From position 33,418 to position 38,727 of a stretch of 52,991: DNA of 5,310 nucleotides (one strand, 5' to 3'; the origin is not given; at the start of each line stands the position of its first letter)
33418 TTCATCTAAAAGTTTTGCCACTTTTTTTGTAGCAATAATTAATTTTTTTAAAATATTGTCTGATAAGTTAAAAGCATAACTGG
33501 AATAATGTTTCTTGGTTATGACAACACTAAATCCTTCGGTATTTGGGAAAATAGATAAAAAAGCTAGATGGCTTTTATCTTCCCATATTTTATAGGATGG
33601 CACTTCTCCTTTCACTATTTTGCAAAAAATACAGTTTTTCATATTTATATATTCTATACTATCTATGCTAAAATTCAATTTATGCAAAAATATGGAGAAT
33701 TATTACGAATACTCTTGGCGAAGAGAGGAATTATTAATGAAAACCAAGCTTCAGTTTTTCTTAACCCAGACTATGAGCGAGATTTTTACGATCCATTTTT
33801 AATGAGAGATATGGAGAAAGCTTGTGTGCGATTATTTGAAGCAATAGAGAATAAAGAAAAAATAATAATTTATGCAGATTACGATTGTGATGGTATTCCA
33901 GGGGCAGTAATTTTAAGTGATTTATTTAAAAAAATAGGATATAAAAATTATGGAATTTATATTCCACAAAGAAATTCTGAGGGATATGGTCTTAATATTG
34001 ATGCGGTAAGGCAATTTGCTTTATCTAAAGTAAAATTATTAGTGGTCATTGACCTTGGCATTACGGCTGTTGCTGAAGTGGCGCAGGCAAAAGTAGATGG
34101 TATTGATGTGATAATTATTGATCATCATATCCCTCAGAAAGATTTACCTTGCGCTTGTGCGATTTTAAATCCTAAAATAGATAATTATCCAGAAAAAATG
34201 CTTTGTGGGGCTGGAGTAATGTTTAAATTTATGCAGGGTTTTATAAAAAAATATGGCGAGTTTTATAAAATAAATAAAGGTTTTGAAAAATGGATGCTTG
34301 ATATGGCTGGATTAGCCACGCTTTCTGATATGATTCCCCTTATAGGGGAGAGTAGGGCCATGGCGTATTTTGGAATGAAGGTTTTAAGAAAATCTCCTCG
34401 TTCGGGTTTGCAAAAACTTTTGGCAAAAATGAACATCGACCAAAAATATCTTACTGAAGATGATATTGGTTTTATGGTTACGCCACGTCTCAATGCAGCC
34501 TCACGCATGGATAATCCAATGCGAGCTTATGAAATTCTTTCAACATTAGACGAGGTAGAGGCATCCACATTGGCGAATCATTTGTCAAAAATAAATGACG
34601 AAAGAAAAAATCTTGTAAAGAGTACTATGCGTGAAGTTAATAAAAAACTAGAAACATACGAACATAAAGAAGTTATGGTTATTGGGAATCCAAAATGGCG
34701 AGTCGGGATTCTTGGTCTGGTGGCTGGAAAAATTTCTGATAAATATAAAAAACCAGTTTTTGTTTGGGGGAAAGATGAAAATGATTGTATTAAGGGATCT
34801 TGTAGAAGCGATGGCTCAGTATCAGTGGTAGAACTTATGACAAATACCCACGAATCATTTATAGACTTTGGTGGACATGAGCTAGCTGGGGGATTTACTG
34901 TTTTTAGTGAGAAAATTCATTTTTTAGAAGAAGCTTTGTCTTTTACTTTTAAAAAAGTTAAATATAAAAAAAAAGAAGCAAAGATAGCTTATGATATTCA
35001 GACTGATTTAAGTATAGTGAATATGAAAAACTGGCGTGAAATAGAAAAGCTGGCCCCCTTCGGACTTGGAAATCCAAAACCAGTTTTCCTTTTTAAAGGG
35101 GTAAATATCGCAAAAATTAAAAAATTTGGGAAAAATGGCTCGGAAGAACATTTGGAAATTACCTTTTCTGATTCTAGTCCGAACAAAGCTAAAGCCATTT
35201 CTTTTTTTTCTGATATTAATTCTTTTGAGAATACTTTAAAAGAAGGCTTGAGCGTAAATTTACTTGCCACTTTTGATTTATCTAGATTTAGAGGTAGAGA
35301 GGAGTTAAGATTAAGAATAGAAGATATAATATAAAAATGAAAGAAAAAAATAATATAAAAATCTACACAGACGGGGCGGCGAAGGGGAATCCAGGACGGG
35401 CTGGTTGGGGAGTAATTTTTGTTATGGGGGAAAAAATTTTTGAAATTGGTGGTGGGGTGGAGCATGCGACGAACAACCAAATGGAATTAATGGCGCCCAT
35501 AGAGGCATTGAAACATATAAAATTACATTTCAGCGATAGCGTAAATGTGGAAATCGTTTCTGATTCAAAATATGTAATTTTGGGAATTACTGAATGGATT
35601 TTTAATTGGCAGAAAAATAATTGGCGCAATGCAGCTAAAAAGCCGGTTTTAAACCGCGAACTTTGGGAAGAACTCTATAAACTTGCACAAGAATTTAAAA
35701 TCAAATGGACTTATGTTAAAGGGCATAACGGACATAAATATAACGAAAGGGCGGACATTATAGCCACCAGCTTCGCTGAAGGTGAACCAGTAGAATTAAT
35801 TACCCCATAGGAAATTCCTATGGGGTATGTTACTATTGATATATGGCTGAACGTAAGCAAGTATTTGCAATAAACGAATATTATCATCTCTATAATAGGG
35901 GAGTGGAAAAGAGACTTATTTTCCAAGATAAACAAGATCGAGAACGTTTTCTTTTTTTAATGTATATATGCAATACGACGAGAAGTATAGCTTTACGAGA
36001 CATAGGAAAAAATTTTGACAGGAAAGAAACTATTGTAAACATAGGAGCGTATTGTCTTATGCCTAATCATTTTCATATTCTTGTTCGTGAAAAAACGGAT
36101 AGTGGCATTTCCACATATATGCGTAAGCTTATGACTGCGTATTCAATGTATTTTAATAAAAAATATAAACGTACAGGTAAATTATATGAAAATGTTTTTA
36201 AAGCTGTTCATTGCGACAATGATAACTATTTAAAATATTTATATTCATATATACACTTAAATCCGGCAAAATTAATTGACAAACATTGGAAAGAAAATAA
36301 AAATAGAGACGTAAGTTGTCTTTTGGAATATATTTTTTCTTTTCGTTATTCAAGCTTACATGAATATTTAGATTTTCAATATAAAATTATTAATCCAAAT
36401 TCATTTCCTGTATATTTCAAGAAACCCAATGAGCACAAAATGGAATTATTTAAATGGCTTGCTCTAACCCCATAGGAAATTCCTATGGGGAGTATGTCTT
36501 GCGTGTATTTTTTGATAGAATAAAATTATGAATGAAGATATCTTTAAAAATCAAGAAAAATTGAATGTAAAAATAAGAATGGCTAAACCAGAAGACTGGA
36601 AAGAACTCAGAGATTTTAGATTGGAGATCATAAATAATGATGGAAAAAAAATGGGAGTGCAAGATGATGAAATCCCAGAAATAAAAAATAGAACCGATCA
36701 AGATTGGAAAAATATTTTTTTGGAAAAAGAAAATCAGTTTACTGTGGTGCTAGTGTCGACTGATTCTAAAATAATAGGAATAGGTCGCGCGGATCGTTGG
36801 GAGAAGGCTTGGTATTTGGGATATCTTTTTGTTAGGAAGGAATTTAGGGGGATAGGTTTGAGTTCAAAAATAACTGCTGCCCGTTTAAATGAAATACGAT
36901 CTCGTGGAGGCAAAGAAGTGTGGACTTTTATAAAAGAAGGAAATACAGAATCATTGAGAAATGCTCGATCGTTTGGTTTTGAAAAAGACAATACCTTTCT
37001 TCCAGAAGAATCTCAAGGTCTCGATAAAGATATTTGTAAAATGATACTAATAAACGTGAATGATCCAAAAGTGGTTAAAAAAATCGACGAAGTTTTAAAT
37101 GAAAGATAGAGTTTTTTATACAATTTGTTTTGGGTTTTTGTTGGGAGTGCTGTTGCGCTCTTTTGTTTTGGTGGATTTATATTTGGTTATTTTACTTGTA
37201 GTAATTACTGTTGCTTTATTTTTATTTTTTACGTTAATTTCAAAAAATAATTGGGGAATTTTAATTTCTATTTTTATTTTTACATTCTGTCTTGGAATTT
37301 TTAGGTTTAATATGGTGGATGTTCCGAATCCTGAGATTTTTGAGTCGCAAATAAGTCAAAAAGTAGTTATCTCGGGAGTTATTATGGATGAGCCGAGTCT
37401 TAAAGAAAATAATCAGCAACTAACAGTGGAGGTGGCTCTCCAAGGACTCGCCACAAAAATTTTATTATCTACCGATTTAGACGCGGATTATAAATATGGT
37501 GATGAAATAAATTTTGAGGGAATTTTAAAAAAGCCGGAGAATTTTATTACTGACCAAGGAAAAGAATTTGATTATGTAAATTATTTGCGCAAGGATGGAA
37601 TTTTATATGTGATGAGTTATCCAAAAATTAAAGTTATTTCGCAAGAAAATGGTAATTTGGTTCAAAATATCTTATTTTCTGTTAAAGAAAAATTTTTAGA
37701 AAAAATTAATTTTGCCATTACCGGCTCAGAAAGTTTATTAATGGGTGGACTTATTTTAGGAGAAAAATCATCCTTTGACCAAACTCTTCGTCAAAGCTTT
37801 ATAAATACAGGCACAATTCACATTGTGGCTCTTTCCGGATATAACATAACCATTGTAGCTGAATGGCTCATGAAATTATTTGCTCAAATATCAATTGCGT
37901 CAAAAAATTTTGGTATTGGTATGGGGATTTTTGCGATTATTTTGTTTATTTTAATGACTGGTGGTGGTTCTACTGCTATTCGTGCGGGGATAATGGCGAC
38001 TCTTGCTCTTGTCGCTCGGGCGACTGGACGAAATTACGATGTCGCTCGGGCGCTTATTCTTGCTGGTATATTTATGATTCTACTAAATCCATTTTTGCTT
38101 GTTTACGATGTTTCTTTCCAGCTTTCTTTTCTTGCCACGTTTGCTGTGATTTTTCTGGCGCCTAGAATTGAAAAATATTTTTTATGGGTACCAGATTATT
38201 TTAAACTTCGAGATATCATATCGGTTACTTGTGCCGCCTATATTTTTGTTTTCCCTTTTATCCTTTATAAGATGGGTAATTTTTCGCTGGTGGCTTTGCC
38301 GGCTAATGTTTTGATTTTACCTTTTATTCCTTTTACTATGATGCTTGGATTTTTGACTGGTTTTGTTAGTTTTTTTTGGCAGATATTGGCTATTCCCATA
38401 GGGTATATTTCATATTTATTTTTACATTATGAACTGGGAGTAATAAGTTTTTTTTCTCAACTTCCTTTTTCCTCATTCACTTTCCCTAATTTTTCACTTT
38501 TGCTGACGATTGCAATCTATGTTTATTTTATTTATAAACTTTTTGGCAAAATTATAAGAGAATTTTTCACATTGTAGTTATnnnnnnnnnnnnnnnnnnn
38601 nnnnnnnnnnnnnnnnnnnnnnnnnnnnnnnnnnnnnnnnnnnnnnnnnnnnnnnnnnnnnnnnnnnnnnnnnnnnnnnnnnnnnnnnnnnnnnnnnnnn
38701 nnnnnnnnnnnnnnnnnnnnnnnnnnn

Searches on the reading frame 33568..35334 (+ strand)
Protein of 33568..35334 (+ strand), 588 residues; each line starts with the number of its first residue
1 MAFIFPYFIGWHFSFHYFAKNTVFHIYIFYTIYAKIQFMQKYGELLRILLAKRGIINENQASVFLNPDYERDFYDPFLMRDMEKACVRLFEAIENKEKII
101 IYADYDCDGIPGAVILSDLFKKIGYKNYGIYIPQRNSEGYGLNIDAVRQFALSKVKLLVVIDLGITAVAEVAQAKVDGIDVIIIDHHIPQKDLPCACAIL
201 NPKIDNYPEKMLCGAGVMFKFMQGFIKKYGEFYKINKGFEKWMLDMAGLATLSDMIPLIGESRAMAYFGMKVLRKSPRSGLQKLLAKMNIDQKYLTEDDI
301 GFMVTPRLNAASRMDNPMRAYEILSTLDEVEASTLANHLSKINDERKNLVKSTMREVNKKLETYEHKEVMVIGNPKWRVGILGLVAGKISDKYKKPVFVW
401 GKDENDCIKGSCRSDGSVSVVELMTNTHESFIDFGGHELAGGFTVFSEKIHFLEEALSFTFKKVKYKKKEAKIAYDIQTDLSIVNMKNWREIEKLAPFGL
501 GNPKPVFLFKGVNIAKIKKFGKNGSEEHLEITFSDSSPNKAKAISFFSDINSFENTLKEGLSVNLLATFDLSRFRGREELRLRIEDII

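Call 54: search_protein_families(library=pfam, proteins=[window:33568-35334:+], max_evalue=0.00001)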
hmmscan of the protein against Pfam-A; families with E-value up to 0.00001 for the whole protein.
window:33568-35334:+ (588 aa): 3 families
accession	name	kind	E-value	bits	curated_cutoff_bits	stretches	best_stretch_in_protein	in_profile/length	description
PF01368.27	DHH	-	1.7e-21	77.2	28.1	1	98-232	1-109/125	DHH family, N-terminal domain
PF17768.7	RecJ_OB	-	8.2e-21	74.5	27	1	475-586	1-107/107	RecJ OB domain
PF02272.25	DHHA1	-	3.5e-09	37.5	25.9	1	374-456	10-95/102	DHHA1 domain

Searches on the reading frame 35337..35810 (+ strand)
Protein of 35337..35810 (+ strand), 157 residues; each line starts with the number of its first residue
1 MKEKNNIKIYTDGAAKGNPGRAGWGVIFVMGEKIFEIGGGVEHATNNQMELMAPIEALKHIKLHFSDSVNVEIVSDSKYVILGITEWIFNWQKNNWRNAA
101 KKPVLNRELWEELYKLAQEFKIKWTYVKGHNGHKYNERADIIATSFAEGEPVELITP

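Call 54: search_protein_families(library=pfam, proteins=[window:35337-35810:+], max_evalue=0.00001)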
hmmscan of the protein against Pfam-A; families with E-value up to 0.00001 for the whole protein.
window:35337-35810:+ (157 aa): 1 family
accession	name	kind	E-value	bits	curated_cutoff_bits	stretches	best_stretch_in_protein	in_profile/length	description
PF00075.30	RNase_H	-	3.2e-41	141.2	25.8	1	5-145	2-138/141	RNase H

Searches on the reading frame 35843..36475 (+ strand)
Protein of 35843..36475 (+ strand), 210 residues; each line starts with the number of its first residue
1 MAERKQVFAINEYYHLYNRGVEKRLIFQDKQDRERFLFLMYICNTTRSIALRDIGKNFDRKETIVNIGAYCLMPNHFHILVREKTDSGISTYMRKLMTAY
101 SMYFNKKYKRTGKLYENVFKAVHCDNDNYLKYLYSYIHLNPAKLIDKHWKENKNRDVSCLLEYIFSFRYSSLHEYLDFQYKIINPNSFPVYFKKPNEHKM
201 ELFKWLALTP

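Call 54: search_protein_families(library=pfam, proteins=[window:35843-36475:+], max_evalue=0.00001)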
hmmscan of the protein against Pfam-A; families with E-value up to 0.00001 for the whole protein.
window:35843-36475:+ (210 aa): 1 family
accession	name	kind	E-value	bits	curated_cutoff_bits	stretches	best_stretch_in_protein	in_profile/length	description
PF01797.21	Y1_Tnp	-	5e-10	40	23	1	62-138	38-119/121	Transposase IS200 like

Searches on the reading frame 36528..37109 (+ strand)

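Call 54: search_protein_families(library=pfam, proteins=[window:36528-37109:+], max_evalue=0.00001)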
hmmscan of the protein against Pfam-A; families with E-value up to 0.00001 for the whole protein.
window:36528-37109:+ (193 aa): 1 family
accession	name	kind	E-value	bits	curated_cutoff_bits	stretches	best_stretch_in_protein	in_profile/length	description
PF00583.31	Acetyltransf_1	-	1.1e-08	35.8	20.7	1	57-151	24-116/116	Acetyltransferase (GNAT) family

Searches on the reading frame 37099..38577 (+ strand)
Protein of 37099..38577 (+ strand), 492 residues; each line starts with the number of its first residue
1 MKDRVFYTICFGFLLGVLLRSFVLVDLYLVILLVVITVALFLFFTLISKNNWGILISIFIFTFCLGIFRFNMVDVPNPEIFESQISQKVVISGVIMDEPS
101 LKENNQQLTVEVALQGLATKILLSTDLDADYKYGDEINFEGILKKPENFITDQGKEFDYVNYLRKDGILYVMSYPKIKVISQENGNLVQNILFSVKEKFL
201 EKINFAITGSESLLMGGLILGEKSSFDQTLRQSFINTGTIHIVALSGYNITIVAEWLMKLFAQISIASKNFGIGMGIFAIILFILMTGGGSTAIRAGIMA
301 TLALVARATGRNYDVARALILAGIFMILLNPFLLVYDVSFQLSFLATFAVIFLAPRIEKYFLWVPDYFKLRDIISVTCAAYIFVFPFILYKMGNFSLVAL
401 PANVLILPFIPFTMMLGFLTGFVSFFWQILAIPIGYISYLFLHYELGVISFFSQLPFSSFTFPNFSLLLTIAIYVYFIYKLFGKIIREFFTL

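Call 54: search_protein_families(library=pfam, proteins=[window:37099-38577:+], max_evalue=0.00001)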
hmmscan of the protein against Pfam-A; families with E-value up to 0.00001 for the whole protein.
window:37099-38577:+ (492 aa): 2 families
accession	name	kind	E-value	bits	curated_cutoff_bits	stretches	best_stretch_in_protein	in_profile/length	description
PF03772.21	Competence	-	2.9e-49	168.3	23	1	218-482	1-265/270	Competence protein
PF13567.11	DUF4131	-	1.9e-17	63.9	31.6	1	27-178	5-163/165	Domain of unknown function (DUF4131)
